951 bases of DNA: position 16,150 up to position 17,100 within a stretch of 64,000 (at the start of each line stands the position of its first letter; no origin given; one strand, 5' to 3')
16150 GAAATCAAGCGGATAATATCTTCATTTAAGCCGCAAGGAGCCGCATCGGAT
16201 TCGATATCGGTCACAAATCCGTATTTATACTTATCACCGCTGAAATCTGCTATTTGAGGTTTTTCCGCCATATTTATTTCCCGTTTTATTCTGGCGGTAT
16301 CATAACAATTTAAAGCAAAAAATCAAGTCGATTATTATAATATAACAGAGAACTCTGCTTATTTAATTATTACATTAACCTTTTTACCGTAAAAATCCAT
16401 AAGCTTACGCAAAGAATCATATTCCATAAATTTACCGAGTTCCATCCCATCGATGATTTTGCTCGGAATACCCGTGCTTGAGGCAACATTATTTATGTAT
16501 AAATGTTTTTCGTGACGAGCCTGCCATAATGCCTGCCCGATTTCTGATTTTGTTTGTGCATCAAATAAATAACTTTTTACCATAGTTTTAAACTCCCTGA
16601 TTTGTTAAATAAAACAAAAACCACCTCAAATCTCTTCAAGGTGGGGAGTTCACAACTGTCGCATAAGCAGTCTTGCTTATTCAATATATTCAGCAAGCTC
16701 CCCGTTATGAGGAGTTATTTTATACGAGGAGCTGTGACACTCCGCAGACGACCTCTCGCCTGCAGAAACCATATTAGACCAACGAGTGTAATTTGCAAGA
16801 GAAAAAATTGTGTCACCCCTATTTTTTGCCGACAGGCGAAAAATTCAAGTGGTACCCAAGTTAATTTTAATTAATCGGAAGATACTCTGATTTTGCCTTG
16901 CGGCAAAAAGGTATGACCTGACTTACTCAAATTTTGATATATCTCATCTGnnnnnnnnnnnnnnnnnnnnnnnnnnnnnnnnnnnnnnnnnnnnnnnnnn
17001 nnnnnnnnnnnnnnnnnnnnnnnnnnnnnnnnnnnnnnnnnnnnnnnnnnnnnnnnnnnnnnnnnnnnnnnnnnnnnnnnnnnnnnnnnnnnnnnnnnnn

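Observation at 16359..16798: Self-contained promoter, ~160-nt structured RNA and terminator immediately upstream of a 74-aa XRE-type HTH gene (module copy 1 of 2)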

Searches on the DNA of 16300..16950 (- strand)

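Call 6: search_rna_families(source=window, start=16300, end=16950, threshold=evalue, max_evalue=10, show_alignments=2)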
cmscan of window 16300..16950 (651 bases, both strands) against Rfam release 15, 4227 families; matches with E-value up to 10: 2.
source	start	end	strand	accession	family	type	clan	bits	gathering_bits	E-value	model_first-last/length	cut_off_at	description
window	16669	16700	+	RF00896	mir-787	Gene; miRNA;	-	18.2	57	1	20-52/72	no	mir-787 microRNA precursor family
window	16889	16918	+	RF01370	CRISPR-DR57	Gene; CRISPR;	-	14.2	39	5.4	1-37/37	no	CRISPR RNA direct repeat element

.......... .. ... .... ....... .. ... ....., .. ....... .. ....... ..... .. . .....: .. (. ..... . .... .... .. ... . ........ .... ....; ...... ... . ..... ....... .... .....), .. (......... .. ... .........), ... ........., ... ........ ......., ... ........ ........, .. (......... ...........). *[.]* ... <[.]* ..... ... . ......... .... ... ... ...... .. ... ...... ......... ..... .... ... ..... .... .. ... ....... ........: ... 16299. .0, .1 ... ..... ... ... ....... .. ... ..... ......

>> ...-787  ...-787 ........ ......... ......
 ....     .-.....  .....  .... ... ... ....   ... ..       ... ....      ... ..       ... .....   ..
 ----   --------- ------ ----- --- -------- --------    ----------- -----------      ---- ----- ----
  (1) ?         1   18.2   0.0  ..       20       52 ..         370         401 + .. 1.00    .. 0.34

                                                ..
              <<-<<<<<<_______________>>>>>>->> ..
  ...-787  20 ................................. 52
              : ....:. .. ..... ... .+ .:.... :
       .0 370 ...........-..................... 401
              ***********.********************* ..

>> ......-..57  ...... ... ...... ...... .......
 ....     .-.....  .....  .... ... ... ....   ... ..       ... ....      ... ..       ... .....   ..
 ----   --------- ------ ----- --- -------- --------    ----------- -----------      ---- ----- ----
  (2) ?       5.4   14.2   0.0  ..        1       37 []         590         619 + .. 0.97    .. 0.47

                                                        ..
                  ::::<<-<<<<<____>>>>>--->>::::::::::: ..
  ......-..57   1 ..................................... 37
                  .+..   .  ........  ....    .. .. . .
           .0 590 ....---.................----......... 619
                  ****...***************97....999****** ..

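Call 37: build_rna_model(alignment_id=A4)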
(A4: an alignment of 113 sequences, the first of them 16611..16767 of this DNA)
Model R1 built from alignment A4 (113 sequences, 187 columns); structure: RNAalifold consensus.
model positions 157; base pairs 38; branch points 2; effective number of sequences 1.86; information 0.59 bits per position. Calibrated on 0.2 Mb of random sequence (short: E-values are rough).
structure used (alignment columns):
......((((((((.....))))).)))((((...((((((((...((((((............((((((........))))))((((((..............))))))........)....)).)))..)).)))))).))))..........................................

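Call 39: search_with_rna_model(model_id=R1, sources=[window, L047, L048, L049, L050, L051, L052, L053, L054, L055, L056, L057, L058, L059, L060, L061, L062, L063, L064, L065, L066, L067, L068, L069, L070, L071, L072, L073, L074, L075, L076, L077, L078, L079, L080, L081, L082, L083, L084, L085, L086, L087, L088, L089, L090, L091, L092, L093, L094, L095, L096, L097, L098, L099, L100, L101, L102, L103, L104, L105, L106, L107, L108, L109, L110, L111, L112, L113, L114, L115, L116, L117, L118, L119, L120, L121, L122, L123, L124, L125, L126, L127, L128, L129, L130, L131, L132, L133], max_evalue=1)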
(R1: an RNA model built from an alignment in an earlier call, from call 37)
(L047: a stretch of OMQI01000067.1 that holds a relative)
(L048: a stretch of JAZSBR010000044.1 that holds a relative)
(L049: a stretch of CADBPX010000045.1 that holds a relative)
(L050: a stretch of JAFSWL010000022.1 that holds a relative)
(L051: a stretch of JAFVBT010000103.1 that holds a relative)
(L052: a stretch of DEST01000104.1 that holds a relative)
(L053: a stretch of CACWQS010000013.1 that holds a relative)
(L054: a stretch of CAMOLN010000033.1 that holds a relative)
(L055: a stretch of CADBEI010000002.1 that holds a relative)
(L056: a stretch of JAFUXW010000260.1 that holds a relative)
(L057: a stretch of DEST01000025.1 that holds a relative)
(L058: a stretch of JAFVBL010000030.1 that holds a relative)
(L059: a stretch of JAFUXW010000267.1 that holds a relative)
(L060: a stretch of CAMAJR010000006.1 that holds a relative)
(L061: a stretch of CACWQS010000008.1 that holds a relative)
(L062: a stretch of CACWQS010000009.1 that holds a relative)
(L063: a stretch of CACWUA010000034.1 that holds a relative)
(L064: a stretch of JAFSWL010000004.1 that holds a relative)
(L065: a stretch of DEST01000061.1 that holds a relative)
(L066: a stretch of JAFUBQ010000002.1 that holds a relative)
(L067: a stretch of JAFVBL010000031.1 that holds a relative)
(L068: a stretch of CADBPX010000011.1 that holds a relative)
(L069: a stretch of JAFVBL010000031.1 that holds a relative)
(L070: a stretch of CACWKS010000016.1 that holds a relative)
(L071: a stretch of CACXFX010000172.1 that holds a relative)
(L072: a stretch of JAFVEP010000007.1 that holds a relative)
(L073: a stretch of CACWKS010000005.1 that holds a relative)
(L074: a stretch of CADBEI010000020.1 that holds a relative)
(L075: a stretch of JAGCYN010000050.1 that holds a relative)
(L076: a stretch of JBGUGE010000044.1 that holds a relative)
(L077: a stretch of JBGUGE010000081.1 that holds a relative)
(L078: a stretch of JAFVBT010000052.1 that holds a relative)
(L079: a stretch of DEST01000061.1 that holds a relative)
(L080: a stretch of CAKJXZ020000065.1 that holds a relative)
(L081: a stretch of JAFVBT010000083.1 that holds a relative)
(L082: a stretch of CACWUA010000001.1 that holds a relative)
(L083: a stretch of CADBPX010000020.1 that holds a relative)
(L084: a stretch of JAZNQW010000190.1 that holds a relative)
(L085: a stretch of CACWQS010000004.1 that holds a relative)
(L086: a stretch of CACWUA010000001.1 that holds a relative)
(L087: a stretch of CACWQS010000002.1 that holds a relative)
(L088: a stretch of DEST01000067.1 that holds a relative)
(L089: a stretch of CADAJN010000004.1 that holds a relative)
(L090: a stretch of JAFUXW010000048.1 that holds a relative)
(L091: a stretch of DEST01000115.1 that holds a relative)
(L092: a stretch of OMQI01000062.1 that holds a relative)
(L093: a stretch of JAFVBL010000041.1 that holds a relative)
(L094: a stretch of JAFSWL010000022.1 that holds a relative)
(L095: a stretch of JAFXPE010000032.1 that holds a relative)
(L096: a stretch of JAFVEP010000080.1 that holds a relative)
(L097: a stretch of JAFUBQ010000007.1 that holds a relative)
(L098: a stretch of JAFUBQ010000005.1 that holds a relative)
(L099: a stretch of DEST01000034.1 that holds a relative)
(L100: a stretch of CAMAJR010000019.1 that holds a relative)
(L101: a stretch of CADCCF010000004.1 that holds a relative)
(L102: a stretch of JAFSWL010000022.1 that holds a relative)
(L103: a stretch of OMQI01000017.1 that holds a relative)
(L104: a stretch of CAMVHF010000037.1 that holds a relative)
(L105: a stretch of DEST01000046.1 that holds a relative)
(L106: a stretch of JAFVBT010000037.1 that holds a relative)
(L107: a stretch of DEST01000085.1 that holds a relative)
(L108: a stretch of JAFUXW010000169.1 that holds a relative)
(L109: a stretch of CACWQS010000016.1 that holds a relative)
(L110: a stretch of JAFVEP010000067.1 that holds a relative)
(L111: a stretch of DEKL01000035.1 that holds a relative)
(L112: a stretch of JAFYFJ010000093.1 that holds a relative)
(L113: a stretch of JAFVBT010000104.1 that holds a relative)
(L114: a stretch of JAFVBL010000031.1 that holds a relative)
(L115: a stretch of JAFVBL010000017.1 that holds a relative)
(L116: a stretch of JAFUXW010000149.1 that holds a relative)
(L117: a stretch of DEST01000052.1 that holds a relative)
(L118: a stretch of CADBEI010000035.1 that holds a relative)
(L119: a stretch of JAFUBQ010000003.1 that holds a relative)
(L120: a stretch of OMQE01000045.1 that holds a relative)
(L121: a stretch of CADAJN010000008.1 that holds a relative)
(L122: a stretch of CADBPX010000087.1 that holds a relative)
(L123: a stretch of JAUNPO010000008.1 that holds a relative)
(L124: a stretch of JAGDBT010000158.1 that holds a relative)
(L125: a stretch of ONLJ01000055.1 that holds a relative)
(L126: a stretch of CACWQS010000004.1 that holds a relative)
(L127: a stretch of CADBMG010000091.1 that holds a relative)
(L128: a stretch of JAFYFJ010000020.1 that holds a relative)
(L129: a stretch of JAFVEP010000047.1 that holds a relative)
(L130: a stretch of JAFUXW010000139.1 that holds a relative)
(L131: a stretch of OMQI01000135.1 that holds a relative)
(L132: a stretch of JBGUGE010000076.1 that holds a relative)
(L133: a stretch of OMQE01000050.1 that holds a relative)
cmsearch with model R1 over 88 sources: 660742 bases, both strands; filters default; matches with E-value up to 1: 99.
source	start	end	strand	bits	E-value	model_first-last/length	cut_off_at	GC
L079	7788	7943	+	175.7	1.4e-47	1-157/157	no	0.48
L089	7117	7273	-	174.5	3.2e-47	1-157/157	no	0.45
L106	93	249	-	172.5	1.2e-46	1-157/157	no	0.48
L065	5971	6126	+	168.9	1.3e-45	1-157/157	no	0.49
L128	3254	3410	-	168.9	1.3e-45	1-157/157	no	0.44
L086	3879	4036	+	168.6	1.5e-45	1-157/157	no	0.47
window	58958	59113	-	167.8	2.7e-45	1-157/157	no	0.46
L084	589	745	-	167.5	3.2e-45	1-157/157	no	0.48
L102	3248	3405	-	166.2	7.7e-45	1-157/157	no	0.47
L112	1924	2079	+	164.7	2e-44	1-157/157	no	0.47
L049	270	426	-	164.5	2.3e-44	1-157/157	no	0.46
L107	6644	6798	+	163.7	3.9e-44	1-157/157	no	0.48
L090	199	355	-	163.6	4.3e-44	1-157/157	no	0.42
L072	5082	5235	-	163.3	5.3e-44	1-157/157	no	0.44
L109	981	1137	-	163.3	5.4e-44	1-157/157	no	0.43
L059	4334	4490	+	163.1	5.8e-44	1-157/157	no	0.47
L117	2565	2721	+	163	6.3e-44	1-157/157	no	0.45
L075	234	388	+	162.6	8.5e-44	1-157/157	no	0.48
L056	164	318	-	162.2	1.1e-43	1-157/157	no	0.45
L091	5420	5574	+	161.6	1.6e-43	1-157/157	no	0.45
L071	1408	1561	+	161.5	1.8e-43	1-157/157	no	0.43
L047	2520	2673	+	160.9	2.5e-43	1-157/157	no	0.44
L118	6712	6868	+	160.3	3.7e-43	1-157/157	no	0.45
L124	605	760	+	159.6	5.9e-43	1-157/157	no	0.4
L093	191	342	-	158.9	9.8e-43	1-157/157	no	0.47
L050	6730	6885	+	158.6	1.2e-42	1-157/157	no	0.39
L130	6468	6624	-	158.1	1.6e-42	1-157/157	no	0.42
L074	2113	2270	+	157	3.3e-42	1-157/157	no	0.46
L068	207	361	-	156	6.5e-42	1-157/157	no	0.45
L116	2485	2637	+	155.9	7.1e-42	1-157/157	no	0.44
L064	6541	6691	+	155.7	7.9e-42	1-157/157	no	0.49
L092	87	244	-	155.2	1.1e-41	1-157/157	no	0.39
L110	3899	4049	+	154.8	1.5e-41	1-157/157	no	0.46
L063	3423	3573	-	153.4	3.5e-41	1-157/157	no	0.48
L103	3666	3822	+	153.2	4.1e-41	1-157/157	no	0.45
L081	2186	2338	+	153.2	4.2e-41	1-157/157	no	0.48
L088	4264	4417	-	152.8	5.3e-41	1-157/157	no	0.49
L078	199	351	-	152.3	7.3e-41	1-157/157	no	0.48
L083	1426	1584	+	152.3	7.5e-41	1-157/157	no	0.41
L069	6741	6894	+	152.1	8.3e-41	1-157/157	no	0.51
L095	1140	1297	+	152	9e-41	1-157/157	no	0.47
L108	3804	3956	+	151.7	1.1e-40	1-157/157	no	0.41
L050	6501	6652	+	151.3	1.4e-40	1-157/157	no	0.49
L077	6936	7088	+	151.2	1.5e-40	1-157/157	no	0.48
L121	3118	3275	+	150.8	2e-40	1-157/157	no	0.44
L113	1558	1709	+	150.8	2e-40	1-157/157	no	0.45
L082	4579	4731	-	150.8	2.1e-40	1-157/157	no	0.44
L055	1670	1822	+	150.7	2.2e-40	1-157/157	no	0.44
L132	410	561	-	150.7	2.2e-40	1-157/157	no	0.43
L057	39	190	+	150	3.3e-40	1-157/157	no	0.49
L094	2287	2438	+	149.8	4e-40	1-157/157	no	0.46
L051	2079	2230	-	149.2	5.8e-40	1-157/157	no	0.41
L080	656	811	+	149.2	5.9e-40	1-157/157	no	0.42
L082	4351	4502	-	149.2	6e-40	1-157/157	no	0.46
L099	7280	7419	-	148.7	8.4e-40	17-157/157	5'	0.47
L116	2024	2179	+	148.4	1e-39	1-157/157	no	0.48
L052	2667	2818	-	148.1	1.2e-39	1-157/157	no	0.49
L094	2057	2210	+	147.9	1.4e-39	1-157/157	no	0.41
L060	7664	7815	+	147.8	1.5e-39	1-157/157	no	0.47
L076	7023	7175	+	147.6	1.7e-39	1-157/157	no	0.47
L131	2477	2631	+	147.3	2e-39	1-157/157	no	0.45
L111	2916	3069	+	146.9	2.6e-39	1-157/157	no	0.41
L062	6103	6255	+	146.3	4e-39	1-157/157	no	0.45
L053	7471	7624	+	146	4.7e-39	1-157/157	no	0.41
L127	5440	5589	-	145.2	8.2e-39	1-157/157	no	0.49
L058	848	998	-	145.2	8.4e-39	1-157/157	no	0.48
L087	461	611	+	142.9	3.6e-38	1-157/157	no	0.41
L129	1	143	+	142.8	4e-38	14-157/157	5'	0.43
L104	2295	2453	-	142.4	5.4e-38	1-157/157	no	0.42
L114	3807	3960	+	141.7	8.5e-38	1-157/157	no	0.51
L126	3583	3733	-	140.1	2.4e-37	1-157/157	no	0.42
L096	430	576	-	139.9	2.7e-37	1-157/157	no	0.47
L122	6705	6861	-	139.7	3e-37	1-157/157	no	0.45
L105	1805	1958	+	139.6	3.4e-37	1-157/157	no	0.49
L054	3832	3988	-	139.5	3.5e-37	1-157/157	no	0.44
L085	2578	2728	+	139.2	4.4e-37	1-157/157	no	0.41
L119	1863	2013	-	138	9.3e-37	1-157/157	no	0.42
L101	3699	3862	-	137.1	1.7e-36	1-157/157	no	0.43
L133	4618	4768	+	136.8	2.1e-36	1-157/157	no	0.42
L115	1225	1379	+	136.6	2.3e-36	1-157/157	no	0.49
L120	112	269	-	135.7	4.3e-36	1-157/157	no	0.41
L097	2902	3055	+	135.6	4.7e-36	1-157/157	no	0.47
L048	1490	1647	-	134.6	9.3e-36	1-157/157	no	0.41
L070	5175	5329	-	132.7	3.1e-35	1-157/157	no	0.48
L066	1081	1231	+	132.4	3.9e-35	1-157/157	no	0.42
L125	219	374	-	124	1e-32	1-157/157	no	0.45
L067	254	405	-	119.4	2.1e-31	1-157/157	no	0.5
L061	3682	3835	+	118.9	2.8e-31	1-157/157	no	0.42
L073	4505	4667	+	112.7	1.7e-29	1-157/157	no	0.42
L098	61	218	-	109.9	1.1e-28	1-157/157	no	0.4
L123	3558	3713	-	96.7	6.8e-25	1-157/157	no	0.44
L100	653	806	-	86.2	6.9e-22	1-157/157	no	0.38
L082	7903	8000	-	82.6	7.5e-21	60-157/157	5'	0.35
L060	3584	3818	+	27.6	4.5e-05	1-157/157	no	0.43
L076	6751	6879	+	19.7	0.0083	1-157/157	no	0.46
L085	258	444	-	19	0.014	1-157/157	no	0.4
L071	1869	2090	+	16.5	0.07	1-157/157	no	0.41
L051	2086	2188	+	13.8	0.41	1-157/157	no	0.4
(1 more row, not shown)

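Call 80: search_with_rna_model(model_id=R1, sources=[L134, L135, L136, L137, L138, L139, L140, L141, L142], max_evalue=1, show_alignments=4)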
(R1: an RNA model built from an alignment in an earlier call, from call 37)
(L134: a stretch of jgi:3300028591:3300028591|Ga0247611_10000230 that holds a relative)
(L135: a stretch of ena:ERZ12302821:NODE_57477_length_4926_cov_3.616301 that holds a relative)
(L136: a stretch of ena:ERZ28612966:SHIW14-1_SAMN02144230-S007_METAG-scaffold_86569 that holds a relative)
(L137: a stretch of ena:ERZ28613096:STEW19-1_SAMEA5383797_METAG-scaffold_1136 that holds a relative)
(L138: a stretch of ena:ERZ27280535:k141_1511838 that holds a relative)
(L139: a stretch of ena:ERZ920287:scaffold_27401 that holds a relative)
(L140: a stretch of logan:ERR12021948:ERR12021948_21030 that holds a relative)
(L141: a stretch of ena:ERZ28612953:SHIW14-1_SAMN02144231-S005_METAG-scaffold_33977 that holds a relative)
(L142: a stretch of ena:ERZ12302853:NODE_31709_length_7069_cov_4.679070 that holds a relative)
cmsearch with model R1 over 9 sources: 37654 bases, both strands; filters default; matches with E-value up to 1: 9.
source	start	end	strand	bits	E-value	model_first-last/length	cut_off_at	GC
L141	511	663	+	145.6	3.5e-40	1-157/157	no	0.42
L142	493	645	+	145.6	3.5e-40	1-157/157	no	0.42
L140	2320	2473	+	140.3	1.2e-38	1-157/157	no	0.45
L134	2312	2474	+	135.3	3.1e-37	1-157/157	no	0.45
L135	530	692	+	135.3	3.1e-37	1-157/157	no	0.45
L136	1901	2063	+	135.3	3.1e-37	1-157/157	no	0.45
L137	2320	2474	+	132.7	1.8e-36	1-157/157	no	0.48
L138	2320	2474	+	132.7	1.8e-36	1-157/157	no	0.48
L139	2320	2474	+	132.7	1.8e-36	1-157/157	no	0.48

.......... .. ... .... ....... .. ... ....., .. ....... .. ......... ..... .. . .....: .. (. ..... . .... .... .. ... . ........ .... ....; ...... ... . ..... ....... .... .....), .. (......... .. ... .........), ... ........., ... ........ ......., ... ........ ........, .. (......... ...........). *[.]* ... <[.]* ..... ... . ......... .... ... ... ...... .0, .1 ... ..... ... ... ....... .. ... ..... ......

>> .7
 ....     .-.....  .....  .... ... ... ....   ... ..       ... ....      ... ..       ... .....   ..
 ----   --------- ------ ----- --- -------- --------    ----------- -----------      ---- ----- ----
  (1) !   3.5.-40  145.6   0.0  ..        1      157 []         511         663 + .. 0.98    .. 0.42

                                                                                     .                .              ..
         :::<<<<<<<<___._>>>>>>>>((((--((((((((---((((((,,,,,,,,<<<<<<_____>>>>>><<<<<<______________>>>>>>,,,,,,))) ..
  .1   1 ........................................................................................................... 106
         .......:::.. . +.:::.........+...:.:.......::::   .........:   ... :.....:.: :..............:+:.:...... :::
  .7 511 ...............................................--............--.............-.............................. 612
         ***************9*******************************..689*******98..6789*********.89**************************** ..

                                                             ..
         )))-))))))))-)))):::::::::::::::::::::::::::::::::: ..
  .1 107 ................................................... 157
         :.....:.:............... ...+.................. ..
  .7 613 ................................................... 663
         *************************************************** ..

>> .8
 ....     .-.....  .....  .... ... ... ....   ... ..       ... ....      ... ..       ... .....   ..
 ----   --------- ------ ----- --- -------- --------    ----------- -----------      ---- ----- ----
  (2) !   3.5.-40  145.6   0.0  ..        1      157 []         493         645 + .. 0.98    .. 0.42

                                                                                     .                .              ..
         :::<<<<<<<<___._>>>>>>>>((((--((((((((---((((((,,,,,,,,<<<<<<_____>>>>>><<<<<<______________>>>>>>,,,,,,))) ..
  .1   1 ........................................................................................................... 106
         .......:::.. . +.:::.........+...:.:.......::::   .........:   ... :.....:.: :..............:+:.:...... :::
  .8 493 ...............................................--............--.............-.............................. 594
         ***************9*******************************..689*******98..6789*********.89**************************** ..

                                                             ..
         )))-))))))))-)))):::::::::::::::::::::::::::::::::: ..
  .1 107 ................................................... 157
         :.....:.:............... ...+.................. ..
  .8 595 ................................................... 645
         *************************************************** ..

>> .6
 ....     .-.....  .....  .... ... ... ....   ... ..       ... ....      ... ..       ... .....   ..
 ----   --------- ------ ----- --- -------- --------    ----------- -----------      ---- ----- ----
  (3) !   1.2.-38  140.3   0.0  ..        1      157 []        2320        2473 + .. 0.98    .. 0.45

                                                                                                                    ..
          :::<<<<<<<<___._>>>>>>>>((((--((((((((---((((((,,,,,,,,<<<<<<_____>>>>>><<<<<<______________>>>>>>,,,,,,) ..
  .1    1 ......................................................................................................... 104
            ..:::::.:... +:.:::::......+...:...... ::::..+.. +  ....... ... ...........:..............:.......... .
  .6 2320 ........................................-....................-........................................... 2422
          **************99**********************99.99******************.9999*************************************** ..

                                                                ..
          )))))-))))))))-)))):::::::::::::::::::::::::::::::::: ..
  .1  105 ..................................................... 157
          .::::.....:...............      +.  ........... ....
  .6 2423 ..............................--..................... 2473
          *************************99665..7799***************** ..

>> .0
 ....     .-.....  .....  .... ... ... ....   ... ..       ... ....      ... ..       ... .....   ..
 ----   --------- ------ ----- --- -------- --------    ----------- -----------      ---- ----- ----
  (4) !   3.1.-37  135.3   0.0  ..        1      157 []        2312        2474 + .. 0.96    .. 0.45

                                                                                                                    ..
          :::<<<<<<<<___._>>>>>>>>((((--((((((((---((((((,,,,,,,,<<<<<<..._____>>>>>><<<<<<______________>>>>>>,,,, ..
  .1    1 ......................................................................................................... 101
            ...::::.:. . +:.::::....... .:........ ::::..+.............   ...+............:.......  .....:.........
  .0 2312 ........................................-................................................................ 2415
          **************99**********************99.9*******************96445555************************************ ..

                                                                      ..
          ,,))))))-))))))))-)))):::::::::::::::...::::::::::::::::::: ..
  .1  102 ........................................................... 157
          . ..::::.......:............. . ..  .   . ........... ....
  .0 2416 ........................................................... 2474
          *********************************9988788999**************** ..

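Call 89: search_with_rna_model(model_id=R1, source=window, filters=off, max_evalue=1)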
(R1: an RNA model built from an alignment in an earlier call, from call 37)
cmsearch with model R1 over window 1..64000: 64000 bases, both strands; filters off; matches with E-value up to 1: 5.
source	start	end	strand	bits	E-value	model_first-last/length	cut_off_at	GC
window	58958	59113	-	167.7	2.7e-46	1-157/157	no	0.46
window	16611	16766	-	162.5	8.6e-45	1-157/157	no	0.46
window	17835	17960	-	9.6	0.64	1-157/157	no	0.36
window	58050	58086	-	9.5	0.7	1-157/157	no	0.3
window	34500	34515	-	9.1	0.89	77-92/157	no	0.31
